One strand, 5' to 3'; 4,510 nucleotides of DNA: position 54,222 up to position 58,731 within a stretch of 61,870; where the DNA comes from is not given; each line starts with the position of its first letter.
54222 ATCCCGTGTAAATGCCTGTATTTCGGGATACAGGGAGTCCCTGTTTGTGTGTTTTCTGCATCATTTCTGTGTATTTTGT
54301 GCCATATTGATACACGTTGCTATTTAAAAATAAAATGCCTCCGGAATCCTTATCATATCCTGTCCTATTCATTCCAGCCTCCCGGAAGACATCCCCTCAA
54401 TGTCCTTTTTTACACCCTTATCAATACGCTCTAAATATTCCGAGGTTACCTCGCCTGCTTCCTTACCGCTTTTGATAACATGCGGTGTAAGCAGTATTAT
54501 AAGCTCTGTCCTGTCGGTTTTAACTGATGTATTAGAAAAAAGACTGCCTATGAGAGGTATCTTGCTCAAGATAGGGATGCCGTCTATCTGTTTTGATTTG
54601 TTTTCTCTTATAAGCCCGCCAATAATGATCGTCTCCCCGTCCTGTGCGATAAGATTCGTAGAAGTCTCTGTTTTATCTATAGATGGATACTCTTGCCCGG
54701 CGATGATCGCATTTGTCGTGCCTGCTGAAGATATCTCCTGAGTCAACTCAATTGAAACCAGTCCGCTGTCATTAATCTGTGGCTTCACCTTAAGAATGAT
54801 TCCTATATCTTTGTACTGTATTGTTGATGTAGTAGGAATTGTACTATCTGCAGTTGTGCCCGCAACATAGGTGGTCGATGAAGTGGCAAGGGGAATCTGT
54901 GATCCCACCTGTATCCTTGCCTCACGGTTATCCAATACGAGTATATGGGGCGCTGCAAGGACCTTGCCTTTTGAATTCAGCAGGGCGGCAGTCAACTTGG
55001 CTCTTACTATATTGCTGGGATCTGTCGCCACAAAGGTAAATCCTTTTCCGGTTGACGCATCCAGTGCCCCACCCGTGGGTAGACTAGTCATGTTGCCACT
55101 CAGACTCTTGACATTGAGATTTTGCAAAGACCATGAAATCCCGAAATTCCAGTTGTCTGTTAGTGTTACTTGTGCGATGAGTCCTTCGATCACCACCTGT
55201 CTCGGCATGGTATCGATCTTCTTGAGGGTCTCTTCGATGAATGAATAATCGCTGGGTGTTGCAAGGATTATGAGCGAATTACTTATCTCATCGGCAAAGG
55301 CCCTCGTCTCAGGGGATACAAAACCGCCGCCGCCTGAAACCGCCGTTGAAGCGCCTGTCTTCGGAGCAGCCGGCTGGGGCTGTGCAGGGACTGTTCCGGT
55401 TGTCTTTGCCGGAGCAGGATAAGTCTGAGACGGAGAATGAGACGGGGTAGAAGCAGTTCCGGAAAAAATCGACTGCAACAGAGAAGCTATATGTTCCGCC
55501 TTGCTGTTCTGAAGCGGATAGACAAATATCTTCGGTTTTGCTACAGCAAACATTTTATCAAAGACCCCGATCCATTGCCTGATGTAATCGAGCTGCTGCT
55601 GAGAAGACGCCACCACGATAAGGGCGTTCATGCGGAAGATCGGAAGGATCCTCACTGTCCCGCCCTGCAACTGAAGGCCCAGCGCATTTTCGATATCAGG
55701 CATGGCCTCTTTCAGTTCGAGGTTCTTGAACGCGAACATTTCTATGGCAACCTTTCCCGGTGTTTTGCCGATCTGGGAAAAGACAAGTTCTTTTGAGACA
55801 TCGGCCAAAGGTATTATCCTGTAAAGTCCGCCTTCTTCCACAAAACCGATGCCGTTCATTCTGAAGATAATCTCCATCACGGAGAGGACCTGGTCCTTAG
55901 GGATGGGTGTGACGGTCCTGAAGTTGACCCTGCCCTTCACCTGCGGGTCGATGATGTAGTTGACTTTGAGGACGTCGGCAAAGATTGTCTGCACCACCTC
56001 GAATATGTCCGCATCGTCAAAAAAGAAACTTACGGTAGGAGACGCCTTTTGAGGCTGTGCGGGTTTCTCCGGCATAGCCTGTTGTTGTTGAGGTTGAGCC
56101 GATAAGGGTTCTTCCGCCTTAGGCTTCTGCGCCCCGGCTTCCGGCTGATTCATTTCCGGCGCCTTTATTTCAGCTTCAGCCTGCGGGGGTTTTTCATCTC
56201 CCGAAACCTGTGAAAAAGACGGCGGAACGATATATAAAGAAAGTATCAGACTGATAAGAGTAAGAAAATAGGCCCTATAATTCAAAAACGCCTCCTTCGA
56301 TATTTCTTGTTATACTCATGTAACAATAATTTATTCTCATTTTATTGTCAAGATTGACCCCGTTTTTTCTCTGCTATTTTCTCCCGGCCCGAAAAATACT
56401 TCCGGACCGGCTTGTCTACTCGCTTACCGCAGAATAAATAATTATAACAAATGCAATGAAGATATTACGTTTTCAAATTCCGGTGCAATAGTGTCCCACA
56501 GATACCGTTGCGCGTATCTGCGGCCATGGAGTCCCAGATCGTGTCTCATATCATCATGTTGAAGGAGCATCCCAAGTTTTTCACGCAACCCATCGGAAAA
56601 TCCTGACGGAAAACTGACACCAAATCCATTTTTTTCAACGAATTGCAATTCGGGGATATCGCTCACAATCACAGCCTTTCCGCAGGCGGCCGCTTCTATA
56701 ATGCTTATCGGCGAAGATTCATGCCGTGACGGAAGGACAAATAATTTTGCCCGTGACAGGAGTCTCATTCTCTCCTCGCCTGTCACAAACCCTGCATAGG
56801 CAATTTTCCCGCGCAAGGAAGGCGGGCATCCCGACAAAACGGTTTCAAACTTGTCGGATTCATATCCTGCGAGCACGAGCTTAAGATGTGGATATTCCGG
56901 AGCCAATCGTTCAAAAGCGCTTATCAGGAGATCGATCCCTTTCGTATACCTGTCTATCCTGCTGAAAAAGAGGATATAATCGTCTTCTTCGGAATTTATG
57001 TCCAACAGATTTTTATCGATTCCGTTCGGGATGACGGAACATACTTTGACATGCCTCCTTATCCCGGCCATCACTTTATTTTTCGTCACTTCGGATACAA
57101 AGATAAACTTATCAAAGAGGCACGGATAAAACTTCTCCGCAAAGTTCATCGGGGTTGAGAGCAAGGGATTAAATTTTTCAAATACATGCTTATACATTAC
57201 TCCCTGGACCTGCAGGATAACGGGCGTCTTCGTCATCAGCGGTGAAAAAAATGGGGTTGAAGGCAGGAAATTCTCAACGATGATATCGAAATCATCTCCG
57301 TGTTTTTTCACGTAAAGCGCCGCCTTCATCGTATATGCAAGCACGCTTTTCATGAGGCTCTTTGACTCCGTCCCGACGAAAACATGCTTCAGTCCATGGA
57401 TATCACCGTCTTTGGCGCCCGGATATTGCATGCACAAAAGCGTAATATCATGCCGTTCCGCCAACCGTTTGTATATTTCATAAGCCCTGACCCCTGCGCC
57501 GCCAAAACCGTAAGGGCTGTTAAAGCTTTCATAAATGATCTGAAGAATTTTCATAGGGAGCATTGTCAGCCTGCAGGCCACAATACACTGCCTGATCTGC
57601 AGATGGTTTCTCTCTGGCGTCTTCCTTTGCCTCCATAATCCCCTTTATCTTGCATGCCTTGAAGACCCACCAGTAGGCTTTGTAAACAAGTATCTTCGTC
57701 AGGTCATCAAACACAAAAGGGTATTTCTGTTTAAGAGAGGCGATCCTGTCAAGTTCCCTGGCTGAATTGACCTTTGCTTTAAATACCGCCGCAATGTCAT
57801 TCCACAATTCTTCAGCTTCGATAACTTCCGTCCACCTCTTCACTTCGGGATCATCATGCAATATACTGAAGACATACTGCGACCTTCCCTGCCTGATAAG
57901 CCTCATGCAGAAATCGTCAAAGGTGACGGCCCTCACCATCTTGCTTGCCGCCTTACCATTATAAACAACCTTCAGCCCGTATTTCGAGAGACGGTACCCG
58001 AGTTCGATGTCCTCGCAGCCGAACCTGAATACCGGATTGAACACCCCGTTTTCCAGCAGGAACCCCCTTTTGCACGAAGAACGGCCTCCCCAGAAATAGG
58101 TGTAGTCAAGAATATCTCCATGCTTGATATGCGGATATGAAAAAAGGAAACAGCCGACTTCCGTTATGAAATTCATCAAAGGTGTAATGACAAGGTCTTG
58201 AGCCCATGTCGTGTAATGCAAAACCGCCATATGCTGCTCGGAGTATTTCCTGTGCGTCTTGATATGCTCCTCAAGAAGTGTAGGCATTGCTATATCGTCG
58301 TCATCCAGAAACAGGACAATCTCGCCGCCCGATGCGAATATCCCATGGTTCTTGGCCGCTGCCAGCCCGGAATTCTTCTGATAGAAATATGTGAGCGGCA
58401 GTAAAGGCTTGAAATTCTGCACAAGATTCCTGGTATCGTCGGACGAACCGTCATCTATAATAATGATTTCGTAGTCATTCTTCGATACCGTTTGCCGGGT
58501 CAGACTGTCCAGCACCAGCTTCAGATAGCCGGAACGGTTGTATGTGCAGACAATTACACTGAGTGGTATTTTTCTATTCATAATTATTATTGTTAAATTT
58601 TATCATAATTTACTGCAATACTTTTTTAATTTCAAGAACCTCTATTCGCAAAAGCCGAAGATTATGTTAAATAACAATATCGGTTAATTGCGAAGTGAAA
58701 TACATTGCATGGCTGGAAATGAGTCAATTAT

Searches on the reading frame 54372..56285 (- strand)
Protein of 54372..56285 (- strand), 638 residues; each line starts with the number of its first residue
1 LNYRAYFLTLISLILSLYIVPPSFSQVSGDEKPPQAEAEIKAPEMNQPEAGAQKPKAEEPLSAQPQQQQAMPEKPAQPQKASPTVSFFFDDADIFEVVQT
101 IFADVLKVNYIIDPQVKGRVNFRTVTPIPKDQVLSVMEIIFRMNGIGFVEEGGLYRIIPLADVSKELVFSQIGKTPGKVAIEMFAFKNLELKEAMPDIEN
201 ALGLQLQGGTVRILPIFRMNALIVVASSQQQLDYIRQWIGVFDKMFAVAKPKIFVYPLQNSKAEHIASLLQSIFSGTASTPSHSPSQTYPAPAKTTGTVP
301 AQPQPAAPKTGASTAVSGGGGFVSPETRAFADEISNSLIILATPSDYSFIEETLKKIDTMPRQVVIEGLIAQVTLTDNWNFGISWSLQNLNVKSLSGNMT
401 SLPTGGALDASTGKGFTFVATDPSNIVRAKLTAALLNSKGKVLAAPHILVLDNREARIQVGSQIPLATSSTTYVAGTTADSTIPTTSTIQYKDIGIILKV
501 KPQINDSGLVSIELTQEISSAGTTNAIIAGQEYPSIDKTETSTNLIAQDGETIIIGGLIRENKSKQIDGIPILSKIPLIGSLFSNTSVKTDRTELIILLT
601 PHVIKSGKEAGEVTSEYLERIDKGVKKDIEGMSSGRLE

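Call 15: search_protein_families(library=pfam, proteins=[window:54372-56285:-], max_evalue=0.001)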
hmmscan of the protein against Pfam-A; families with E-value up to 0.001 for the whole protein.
window:54372-56285:- (638 aa): 3 families
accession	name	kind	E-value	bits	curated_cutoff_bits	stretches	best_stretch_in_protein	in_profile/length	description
PF00263.26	Secretin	-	4.2e-47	160.3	27.5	1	437-605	5-169/169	Bacterial type II and III secretion system protein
PF03958.22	Secretin_N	-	1.8e-15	57.4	28.2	1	254-363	2-69/69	Bacterial type II/III secretion system short domain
PF21305.2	type_II_gspD_N0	-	2.5e-14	53.3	27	1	89-157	3-71/71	GspD-like, N0 domain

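Call 50: search_protein_families(library=ncbifam, proteins=[window:54372-56285:-], max_evalue=0.001)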
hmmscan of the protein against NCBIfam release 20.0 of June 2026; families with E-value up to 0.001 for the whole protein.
window:54372-56285:- (638 aa): 8 families
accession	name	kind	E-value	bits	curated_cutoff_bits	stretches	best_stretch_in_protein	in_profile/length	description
TIGR02517.1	type_II_gspD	equivalog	6e-106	355.3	351.35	2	207-614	191-600/600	type II secretion system secretin GspD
TIGR02515.1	IV_pilus_PilQ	subfamily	3.4e-54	184.5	284.35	2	307-605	128-428/428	type IV pilus secretin PilQ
TIGR02519.1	pilus_MshL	equivalog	2.6e-41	141.6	250.2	1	337-604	9-290/290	pilus (MSHA type) biogenesis protein MshL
NF010083.0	PRK13568.1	equivalog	3.4e-37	128.2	554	2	319-605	144-418/419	DNA uptake porin HofQ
TIGR02516.1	type_III_yscC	equivalog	6.5e-32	110.7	238.45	1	323-605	195-462/463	type III secretion system outer membrane ring subunit SctC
NF007851.2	PRK10560.1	exception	1.5e-25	89.9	598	1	319-605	136-410/412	DNA uptake porin HofQ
NF011873.0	PRK15346.1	equivalog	1.7e-19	69.8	524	1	331-606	240-496/499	EscC/YscC/HrcC family type III secretion system outer membrane ring protein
NF042912.1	Amuc_1098_fam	equivalog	5.6e-18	64.4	750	1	532-606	724-798/805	Amuc_1098 family type IV pilus outer membrane protein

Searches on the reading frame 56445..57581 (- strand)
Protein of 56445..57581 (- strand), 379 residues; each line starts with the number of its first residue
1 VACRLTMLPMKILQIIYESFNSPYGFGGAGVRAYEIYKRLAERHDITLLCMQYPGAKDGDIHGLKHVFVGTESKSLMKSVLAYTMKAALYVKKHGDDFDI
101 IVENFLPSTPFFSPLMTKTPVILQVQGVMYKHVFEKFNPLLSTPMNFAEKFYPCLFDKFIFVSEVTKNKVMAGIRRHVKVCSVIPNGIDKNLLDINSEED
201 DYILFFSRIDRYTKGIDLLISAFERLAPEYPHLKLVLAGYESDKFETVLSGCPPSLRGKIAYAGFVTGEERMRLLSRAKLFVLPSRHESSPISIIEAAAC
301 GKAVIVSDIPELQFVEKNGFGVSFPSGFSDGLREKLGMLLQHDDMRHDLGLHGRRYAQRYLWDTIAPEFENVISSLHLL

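Call 15: search_protein_families(library=pfam, proteins=[window:56445-57581:-], max_evalue=0.001)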
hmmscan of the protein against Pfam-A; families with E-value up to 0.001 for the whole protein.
window:56445-57581:- (379 aa): 5 families
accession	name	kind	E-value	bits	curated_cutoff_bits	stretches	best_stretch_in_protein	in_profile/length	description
PF00534.26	Glycos_transf_1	-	1.9e-25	89.8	26.4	1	198-354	13-170/172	Glycosyl transferases group 1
PF13692.12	Glyco_trans_1_4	-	1.8e-21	77.3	27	1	202-341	3-141/142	Glycosyl transferases group 1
PF13439.12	Glyco_transf_4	-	2.3e-14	54.2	28.5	1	26-190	1-168/170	Glycosyltransferase Family 4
PF13524.12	Glyco_trans_1_2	-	1.2e-08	35.4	25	1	228-368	10-141/144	Glycosyl transferase-like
PF20706.3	GT4-conflict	-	1.8e-07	31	26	1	197-308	194-312/385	Family 4 Glycosyltransferase in conflict systems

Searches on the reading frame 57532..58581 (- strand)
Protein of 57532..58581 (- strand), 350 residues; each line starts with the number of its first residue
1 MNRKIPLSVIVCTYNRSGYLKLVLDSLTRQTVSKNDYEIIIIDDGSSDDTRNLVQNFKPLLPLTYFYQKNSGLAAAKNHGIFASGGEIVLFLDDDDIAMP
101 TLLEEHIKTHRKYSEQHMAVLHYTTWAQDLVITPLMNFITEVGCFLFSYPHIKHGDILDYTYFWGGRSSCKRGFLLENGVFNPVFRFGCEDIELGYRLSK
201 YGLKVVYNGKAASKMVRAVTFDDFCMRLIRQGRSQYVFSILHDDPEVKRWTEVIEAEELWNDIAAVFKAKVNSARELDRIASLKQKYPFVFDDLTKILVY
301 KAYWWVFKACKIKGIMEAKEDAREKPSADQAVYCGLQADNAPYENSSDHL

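Call 17: search_protein_families(library=pfam, proteins=[window:57532-58581:-], max_evalue=0.001)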
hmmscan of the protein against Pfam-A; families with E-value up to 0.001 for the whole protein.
window:57532-58581:- (350 aa): 4 families
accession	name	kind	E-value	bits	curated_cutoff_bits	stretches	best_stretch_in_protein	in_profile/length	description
PF00535.33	Glycos_transf_2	-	1.2e-27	97.4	23.3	1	8-113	1-106/168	Glycosyl transferase family 2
PF13641.12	Glyco_tranf_2_3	-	1.6e-12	48.4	27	1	7-231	3-224/230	Glycosyltransferase like family 2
PF10111.15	Glyco_tranf_2_2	-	5.4e-12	46.2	27.3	1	8-123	1-121/276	Glycosyltransferase like family 2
PF13632.12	Glyco_trans_2_3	-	0.00022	21.6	27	1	88-230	1-138/198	Glycosyl transferase family group 2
